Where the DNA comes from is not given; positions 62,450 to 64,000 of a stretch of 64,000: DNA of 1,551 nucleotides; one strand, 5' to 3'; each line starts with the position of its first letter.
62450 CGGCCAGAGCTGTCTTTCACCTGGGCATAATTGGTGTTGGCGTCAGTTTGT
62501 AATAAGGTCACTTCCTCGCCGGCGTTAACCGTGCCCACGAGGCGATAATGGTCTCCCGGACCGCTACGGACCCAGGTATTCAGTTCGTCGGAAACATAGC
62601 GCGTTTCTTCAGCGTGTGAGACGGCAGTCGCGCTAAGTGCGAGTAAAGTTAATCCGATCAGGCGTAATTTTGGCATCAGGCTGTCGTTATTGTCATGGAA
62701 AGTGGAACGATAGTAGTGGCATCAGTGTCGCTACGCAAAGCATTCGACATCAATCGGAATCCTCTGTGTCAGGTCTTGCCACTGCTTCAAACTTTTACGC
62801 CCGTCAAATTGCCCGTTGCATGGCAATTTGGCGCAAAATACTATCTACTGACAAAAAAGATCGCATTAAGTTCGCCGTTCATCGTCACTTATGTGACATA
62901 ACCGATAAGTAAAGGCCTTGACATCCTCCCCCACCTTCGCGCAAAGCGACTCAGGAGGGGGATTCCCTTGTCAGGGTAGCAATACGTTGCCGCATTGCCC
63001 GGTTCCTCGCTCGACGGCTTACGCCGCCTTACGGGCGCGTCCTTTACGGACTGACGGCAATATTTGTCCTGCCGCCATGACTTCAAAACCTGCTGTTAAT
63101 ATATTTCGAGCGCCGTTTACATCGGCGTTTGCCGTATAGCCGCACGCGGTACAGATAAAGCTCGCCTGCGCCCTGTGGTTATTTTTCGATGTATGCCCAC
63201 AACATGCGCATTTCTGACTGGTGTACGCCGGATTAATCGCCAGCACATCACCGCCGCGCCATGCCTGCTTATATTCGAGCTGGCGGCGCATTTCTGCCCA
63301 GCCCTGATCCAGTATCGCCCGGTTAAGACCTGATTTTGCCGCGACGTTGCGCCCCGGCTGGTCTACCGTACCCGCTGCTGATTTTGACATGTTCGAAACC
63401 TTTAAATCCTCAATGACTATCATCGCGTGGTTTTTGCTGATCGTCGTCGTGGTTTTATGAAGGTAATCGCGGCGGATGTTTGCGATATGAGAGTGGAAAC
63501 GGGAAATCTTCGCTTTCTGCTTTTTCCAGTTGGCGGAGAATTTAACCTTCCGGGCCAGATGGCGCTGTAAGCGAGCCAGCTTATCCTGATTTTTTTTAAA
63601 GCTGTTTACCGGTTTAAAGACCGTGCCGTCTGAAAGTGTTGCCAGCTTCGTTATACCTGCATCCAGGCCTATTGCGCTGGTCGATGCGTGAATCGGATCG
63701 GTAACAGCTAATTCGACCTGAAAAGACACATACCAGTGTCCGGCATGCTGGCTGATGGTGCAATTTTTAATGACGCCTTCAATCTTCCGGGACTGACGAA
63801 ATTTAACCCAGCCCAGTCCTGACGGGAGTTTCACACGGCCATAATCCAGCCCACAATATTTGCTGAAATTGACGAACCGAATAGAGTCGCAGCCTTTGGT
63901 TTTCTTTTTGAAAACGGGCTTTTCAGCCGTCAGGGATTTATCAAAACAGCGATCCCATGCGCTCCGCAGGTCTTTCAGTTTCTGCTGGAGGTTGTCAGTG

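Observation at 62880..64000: TnpB-type RNA-guided nuclease gene next to ygiM where ygiF was expected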

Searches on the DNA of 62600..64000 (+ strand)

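Call 4: search_dna_similar(query=window:62600-64000:+, collection=ecoli_genomes, mode=near, max_rows=30)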
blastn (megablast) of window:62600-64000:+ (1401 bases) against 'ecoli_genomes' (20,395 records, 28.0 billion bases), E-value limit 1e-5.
Records with a match: 5438; places in all: 5444; records where one place covers at least 80% of the query: 146.
Genomes with a match: 5425 of 5426; with a place that covers at least 80% of the query: 146. Places per genome that has any: lowest 1, median 1, highest 4. On chromosomes: 5426 places; on plasmids: 18.
Best place of each record, by identity: >=99% 5404; 95-99% 21; 80-90% 1; 60-80% 12.
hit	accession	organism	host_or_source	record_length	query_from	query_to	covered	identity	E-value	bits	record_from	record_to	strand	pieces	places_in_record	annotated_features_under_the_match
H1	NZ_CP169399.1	Escherichia coli strain MFDS1022581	Animal source foods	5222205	1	1401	100%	100.0%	0e+0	2588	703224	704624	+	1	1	RNA-guided endonuclease InsQ/TnpB family protein | ygiM: TIGR04211 family SH3 domain-containing protein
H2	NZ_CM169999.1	Escherichia coli strain N96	Tibetan Pig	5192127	1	1401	100%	99.9%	0e+0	2582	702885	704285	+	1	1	RNA-guided endonuclease InsQ/TnpB family protein | ygiM: TIGR04211 family SH3 domain-containing protein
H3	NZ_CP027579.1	Escherichia coli strain 2013C-4282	Homo sapiens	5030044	1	1401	100%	99.5%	0e+0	2549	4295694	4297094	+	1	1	RNA-guided endonuclease InsQ/TnpB family protein | ygiM: TIGR04211 family SH3 domain-containing protein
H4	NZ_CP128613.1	Escherichia coli strain WL297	Homo sapiens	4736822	1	1401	100%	99.5%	0e+0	2549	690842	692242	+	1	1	RNA-guided endonuclease InsQ/TnpB family protein | ygiM: TIGR04211 family SH3 domain-containing protein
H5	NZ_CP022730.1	Escherichia coli strain SA186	Homo sapiens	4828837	1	1401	100%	99.3%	0e+0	2532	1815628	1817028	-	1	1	RNA-guided endonuclease InsQ/TnpB family protein | ygiM: TIGR04211 family SH3 domain-containing protein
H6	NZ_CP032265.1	Escherichia coli strain AR_0089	missing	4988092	1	1401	100%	99.3%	0e+0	2532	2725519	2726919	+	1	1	RNA-guided endonuclease InsQ/TnpB family protein | ygiM: TIGR04211 family SH3 domain-containing protein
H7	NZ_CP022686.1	Escherichia coli Nissle 1917 strain Nissle 1917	Homo sapiens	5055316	1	1401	100%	99.3%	0e+0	2532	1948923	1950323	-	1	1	RNA-guided endonuclease InsQ/TnpB family protein | ygiM: TIGR04211 family SH3 domain-containing protein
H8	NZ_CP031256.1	Escherichia coli strain M16807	Homo sapiens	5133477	1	1401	100%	99.3%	0e+0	2532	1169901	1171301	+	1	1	RNA-guided endonuclease InsQ/TnpB family protein | ygiM: TIGR04211 family SH3 domain-containing protein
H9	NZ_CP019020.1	Escherichia coli strain Ecol_244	Homo sapiens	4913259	1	1401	100%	99.3%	0e+0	2532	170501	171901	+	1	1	RNA-guided endonuclease InsQ/TnpB family protein | ygiM: TIGR04211 family SH3 domain-containing protein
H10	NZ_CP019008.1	Escherichia coli strain Ecol_AZ159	Homo sapiens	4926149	1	1401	100%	99.3%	0e+0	2532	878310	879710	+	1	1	RNA-guided endonuclease InsQ/TnpB family protein | ygiM: TIGR04211 family SH3 domain-containing protein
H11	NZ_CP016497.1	Escherichia coli strain UPEC 26-1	Homo sapiens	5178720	1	1401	100%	99.3%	0e+0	2532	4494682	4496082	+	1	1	RNA-guided endonuclease InsQ/TnpB family protein | ygiM: TIGR04211 family SH3 domain-containing protein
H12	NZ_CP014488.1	Escherichia coli strain G749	Homo sapiens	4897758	1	1401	100%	99.3%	0e+0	2532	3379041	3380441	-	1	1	RNA-guided endonuclease InsQ/TnpB family protein | ygiM: TIGR04211 family SH3 domain-containing protein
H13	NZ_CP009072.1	Escherichia coli ATCC 25922 strain ATCC 25922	human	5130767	1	1401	100%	99.3%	0e+0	2532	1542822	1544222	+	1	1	RNA-guided endonuclease InsQ/TnpB family protein | ygiM: TIGR04211 family SH3 domain-containing protein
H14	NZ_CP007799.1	Escherichia coli Nissle 1917 strain Nissle 1917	soldier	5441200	1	1401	100%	99.3%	0e+0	2532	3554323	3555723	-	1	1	RNA-guided endonuclease InsQ/TnpB family protein | ygiM: TIGR04211 family SH3 domain-containing protein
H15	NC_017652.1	Escherichia coli str. 'clone D i14' strain clone D i14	-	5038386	1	1401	100%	99.3%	0e+0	2532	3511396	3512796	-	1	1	RNA-guided endonuclease InsQ/TnpB family protein | ygiM: TIGR04211 family SH3 domain-containing protein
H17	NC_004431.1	Escherichia coli CFT073 strain CFT073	-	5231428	1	1401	100%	99.3%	0e+0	2532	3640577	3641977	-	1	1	RNA-guided endonuclease InsQ/TnpB family protein | ygiM: TIGR04211 family SH3 domain-containing protein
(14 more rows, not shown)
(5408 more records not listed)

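Call 5: get_annotated_region(hit=H1, flank=6000)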
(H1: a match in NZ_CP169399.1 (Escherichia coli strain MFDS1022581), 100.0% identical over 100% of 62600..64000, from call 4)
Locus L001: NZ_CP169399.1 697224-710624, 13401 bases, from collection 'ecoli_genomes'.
description: Escherichia coli strain MFDS1022581 chromosome, complete genome
organism: Escherichia coli strain MFDS1022581 (NCBI taxid 562)
replicon: chromosome; assembly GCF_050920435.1
host: -; source: Animal source foods; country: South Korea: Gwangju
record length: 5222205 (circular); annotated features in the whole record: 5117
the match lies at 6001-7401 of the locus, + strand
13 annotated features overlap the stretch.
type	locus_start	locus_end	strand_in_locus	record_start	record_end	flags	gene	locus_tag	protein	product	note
CDS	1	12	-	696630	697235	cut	ttdB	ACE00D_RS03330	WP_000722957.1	L(+)-tartrate dehydratase subunit beta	-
CDS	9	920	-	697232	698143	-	ttdA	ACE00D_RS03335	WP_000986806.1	L(+)-tartrate dehydratase subunit alpha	-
CDS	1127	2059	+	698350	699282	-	ttdR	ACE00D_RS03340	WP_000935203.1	L-tartrate utilization transcriptional activator TtdR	-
CDS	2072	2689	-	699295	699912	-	plsY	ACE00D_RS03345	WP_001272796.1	glycerol-3-phosphate 1-O-acyltransferase PlsY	-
CDS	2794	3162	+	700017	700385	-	folB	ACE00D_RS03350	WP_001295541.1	bifunctional dihydroneopterin aldolase/7,8-dihydroneopterin epimerase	-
CDS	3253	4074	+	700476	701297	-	bacA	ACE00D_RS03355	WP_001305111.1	undecaprenyl-diphosphate phosphatase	-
CDS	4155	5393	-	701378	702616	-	cca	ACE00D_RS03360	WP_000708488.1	fused tRNA nucleotidyltransferase/2',3'-cyclic phosphodiesterase/2' nucleotidase/phosphatase Cca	-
CDS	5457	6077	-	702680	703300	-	ygiM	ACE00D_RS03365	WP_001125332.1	TIGR04211 family SH3 domain-containing protein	-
CDS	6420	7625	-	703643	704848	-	-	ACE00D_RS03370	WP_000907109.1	RNA-guided endonuclease InsQ/TnpB family protein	-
CDS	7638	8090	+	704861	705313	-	tnpA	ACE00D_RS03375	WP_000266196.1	IS200/IS605-like element ISEc41 family transposase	-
CDS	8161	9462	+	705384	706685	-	ygiF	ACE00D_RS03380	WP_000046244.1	inorganic triphosphatase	-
CDS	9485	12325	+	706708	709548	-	glnE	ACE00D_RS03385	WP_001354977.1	bifunctional [glutamate--ammonia ligase]-adenylyl-L-tyrosine phosphorylase/[glutamate--ammonia-ligase] adenylyltransferase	-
CDS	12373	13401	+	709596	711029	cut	hldE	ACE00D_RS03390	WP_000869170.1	bifunctional D-glycero-beta-D-manno-heptose-7-phosphate kinase/D-glycero-beta-D-manno-heptose 1-phosphate adenylyltransferase HldE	-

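Call 6: get_annotated_region(hit=H17, flank=6000)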
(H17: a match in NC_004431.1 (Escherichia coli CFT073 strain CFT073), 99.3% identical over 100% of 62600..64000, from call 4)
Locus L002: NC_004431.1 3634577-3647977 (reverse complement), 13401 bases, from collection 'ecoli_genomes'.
description: Escherichia coli CFT073, complete sequence
organism: Escherichia coli CFT073 strain CFT073 (NCBI taxid 199310)
replicon: chromosome; assembly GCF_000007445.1
host: -; source: -; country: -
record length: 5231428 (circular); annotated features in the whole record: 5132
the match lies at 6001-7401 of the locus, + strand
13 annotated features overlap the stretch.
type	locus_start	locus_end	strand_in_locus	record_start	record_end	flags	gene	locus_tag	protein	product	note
CDS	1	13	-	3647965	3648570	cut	ttdB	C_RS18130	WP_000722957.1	L(+)-tartrate dehydratase subunit beta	-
CDS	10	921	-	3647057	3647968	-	ttdA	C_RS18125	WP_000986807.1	L(+)-tartrate dehydratase subunit alpha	-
CDS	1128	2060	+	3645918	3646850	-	ttdR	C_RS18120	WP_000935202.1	L-tartrate utilization transcriptional activator TtdR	-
CDS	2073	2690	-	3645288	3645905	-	plsY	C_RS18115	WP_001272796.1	glycerol-3-phosphate 1-O-acyltransferase PlsY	-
CDS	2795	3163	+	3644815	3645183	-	folB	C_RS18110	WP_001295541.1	bifunctional dihydroneopterin aldolase/7,8-dihydroneopterin epimerase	-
CDS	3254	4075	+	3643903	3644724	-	bacA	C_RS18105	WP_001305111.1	undecaprenyl-diphosphate phosphatase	-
CDS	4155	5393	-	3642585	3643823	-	cca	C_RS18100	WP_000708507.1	fused tRNA nucleotidyltransferase/2',3'-cyclic phosphodiesterase/2' nucleotidase/phosphatase Cca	-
CDS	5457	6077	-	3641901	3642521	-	ygiM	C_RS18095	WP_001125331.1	TIGR04211 family SH3 domain-containing protein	-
CDS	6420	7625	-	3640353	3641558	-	-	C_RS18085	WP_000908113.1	RNA-guided endonuclease InsQ/TnpB family protein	-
CDS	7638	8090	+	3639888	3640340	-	tnpA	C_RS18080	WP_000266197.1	IS200/IS605-like element ISEc41 family transposase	-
CDS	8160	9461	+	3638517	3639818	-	ygiF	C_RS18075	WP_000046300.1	inorganic triphosphatase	-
CDS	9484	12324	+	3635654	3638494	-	glnE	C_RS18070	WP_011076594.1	bifunctional [glutamate--ammonia ligase]-adenylyl-L-tyrosine phosphorylase/[glutamate--ammonia-ligase] adenylyltransferase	-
CDS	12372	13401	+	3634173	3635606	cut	hldE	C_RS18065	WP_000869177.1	bifunctional D-glycero-beta-D-manno-heptose-7-phosphate kinase/D-glycero-beta-D-manno-heptose 1-phosphate adenylyltransferase HldE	-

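Call 12: search_rna_families(source=L001, start=6000, end=8400, threshold=evalue, max_evalue=10, show_alignments=3)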
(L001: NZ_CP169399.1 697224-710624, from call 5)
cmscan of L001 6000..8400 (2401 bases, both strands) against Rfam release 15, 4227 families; matches with E-value up to 10: 0.
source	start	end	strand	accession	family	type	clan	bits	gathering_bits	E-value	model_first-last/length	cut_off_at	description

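Call 17: search_dna_similar(query=L001:6319-8160:+, collection=ecoli_genomes, mode=near, max_rows=60, rows=spread)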
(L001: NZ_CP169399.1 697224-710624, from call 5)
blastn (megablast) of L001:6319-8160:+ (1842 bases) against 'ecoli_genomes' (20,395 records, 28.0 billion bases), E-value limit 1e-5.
Records with a match: 169; places in all: 173; records where one place covers at least 80% of the query: 148.
Genomes with a match: 169 of 5426; with a place that covers at least 80% of the query: 148. Places per genome that has any: lowest 1, median 1, highest 3. On chromosomes: 156 places; on plasmids: 17.
Best place of each record, by identity: >=99% 156; 80-90% 1; 60-80% 12.
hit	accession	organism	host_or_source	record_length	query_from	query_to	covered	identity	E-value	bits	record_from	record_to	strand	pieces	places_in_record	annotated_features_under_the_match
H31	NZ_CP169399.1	Escherichia coli strain MFDS1022581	Animal source foods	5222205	1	1842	100%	100.0%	0e+0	3402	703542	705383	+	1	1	RNA-guided endonuclease InsQ/TnpB family protein | tnpA: IS200/IS605-like element ISEc41 family transposase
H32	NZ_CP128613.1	Escherichia coli strain WL297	Homo sapiens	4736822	1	1842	100%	99.7%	0e+0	3369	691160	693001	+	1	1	RNA-guided endonuclease InsQ/TnpB family protein | tnpA: IS200/IS605-like element ISEc41 family transposase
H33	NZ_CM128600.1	Escherichia coli strain E400634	Homo sapiens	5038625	1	1842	100%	99.6%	0e+0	3358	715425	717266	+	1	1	RNA-guided endonuclease InsQ/TnpB family protein | tnpA: IS200/IS605-like element ISEc41 family transposase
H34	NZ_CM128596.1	Escherichia coli strain 100117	Homo sapiens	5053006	1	1842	100%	99.6%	0e+0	3358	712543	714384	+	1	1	RNA-guided endonuclease InsQ/TnpB family protein | tnpA: IS200/IS605-like element ISEc41 family transposase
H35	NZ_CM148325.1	Escherichia coli strain 24A16CRGN010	Homo sapiens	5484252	1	1842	100%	99.5%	0e+0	3352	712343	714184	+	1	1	RNA-guided endonuclease InsQ/TnpB family protein | tnpA: IS200/IS605-like element ISEc41 family transposase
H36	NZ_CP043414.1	Escherichia coli strain EC42405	bovine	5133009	1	1842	100%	99.3%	0e+0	3336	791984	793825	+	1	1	RNA-guided endonuclease InsQ/TnpB family protein | tnpA: IS200/IS605-like element ISEc41 family transposase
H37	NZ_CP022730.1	Escherichia coli strain SA186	Homo sapiens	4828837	1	1842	100%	99.2%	0e+0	3317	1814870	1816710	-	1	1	RNA-guided endonuclease InsQ/TnpB family protein | tnpA: IS200/IS605-like element ISEc41 family transposase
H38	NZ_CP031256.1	Escherichia coli strain M16807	Homo sapiens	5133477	1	1842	100%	99.2%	0e+0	3317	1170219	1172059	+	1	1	RNA-guided endonuclease InsQ/TnpB family protein | tnpA: IS200/IS605-like element ISEc41 family transposase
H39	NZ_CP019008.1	Escherichia coli strain Ecol_AZ159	Homo sapiens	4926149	1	1842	100%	99.2%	0e+0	3317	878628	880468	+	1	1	RNA-guided endonuclease InsQ/TnpB family protein | tnpA: IS200/IS605-like element ISEc41 family transposase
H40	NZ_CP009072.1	Escherichia coli ATCC 25922 strain ATCC 25922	human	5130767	1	1842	100%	99.2%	0e+0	3317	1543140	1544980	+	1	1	RNA-guided endonuclease InsQ/TnpB family protein | tnpA: IS200/IS605-like element ISEc41 family transposase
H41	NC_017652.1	Escherichia coli str. 'clone D i14' strain clone D i14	-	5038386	1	1842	100%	99.2%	0e+0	3317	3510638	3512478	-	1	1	RNA-guided endonuclease InsQ/TnpB family protein | tnpA: IS200/IS605-like element ISEc41 family transposase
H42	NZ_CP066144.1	Escherichia coli strain ZLWT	pig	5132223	1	1842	100%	99.2%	0e+0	3317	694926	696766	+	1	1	RNA-guided endonuclease InsQ/TnpB family protein | tnpA: IS200/IS605-like element ISEc41 family transposase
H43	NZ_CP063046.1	Escherichia coli strain KC-Dl-1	Delphinapterus leucas (Beluga whale)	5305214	1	1842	100%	99.2%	0e+0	3317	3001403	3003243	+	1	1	RNA-guided endonuclease InsQ/TnpB family protein | tnpA: IS200/IS605-like element ISEc41 family transposase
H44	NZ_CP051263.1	Escherichia coli CFT073 strain CFT073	missing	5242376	1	1842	100%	99.2%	0e+0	3317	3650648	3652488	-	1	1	RNA-guided endonuclease InsQ/TnpB family protein | tnpA: IS200/IS605-like element ISEc41 family transposase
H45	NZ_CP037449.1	Escherichia coli strain ATCC 25922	missing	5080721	1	1842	100%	99.2%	0e+0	3317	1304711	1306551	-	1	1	RNA-guided endonuclease InsQ/TnpB family protein | tnpA: IS200/IS605-like element ISEc41 family transposase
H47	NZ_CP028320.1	Escherichia coli O18:H1 strain CFSAN067215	Homo sapiens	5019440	1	1842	100%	99.2%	0e+0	3317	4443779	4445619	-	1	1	RNA-guided endonuclease InsQ/TnpB family protein | tnpA: IS200/IS605-like element ISEc41 family transposase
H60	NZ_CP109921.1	Escherichia coli O2:K2:H1 strain C 237-04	Homo sapiens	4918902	1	1842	100%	99.2%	0e+0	3317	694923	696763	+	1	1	RNA-guided endonuclease InsQ/TnpB family protein | tnpA: IS200/IS605-like element ISEc41 family transposase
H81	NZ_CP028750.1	Escherichia coli strain A25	monkey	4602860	1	1842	100%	99.1%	0e+0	3312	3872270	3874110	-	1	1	RNA-guided endonuclease InsQ/TnpB family protein | tnpA: IS200/IS605-like element ISEc41 family transposase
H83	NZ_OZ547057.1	Escherichia coli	Homo sapiens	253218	172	1323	63%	77.9%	0e+0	699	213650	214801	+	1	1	RNA-guided endonuclease InsQ/TnpB family protein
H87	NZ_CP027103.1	Escherichia coli strain RM14723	dog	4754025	1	45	2%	100.0%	2e-12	84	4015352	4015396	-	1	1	none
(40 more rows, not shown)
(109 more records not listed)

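Call 18: get_annotated_region(hit=H87, flank=1500)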
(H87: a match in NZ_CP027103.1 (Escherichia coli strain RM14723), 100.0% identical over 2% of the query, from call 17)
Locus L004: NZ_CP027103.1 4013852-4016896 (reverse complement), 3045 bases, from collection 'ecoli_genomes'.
description: Escherichia coli strain RM14723 chromosome, complete genome
organism: Escherichia coli strain RM14723 (NCBI taxid 562)
replicon: chromosome; assembly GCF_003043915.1
host: dog; source: feces; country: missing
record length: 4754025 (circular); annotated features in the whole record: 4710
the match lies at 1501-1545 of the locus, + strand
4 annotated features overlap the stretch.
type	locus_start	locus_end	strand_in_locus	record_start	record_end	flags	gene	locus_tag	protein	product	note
CDS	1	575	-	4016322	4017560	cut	cca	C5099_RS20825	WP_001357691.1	fused tRNA nucleotidyltransferase/2',3'-cyclic phosphodiesterase/2' nucleotidase/phosphatase Cca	-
CDS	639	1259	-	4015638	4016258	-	ygiM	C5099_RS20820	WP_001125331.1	TIGR04211 family SH3 domain-containing protein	-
CDS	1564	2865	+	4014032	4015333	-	ygiF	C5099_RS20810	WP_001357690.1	inorganic triphosphatase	-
CDS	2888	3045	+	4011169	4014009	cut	glnE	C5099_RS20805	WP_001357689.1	bifunctional [glutamate--ammonia ligase]-adenylyl-L-tyrosine phosphorylase/[glutamate--ammonia-ligase] adenylyltransferase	-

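Call 19: get_annotated_region(hit=H83, flank=3000)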
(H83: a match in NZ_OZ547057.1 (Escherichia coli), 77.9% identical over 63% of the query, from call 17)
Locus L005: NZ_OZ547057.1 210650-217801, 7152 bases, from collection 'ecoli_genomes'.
description: Escherichia coli isolate AJ6 plasmid 2, complete sequence
organism: Escherichia coli (NCBI taxid 562)
replicon: plasmid 2; assembly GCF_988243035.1
host: Homo sapiens; source: rectal swab; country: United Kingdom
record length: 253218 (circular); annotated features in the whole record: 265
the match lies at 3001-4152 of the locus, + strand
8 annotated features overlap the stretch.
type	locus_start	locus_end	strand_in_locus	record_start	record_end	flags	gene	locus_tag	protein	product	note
CDS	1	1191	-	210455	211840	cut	-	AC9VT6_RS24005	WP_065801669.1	RNA-guided endonuclease InsQ/TnpB family protein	-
CDS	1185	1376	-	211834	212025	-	-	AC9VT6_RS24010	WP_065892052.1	hypothetical protein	-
CDS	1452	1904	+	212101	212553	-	tnpA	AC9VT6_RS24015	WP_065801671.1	IS200/IS605 family transposase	-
CDS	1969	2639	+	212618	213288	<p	-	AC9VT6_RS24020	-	RNA-guided endonuclease TnpB family protein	frameshifted; internal stop; incomplete; partial in the middle of a contig; missing N-terminus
CDS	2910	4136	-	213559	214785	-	-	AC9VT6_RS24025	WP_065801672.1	RNA-guided endonuclease InsQ/TnpB family protein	-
CDS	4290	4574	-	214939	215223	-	-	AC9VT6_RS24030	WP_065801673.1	type II toxin-antitoxin system RelE family toxin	-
CDS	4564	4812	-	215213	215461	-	-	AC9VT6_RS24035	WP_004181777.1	type II toxin-antitoxin system Phd/YefM family antitoxin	-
CDS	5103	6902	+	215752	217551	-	-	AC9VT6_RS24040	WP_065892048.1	UvrD-helicase domain-containing protein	-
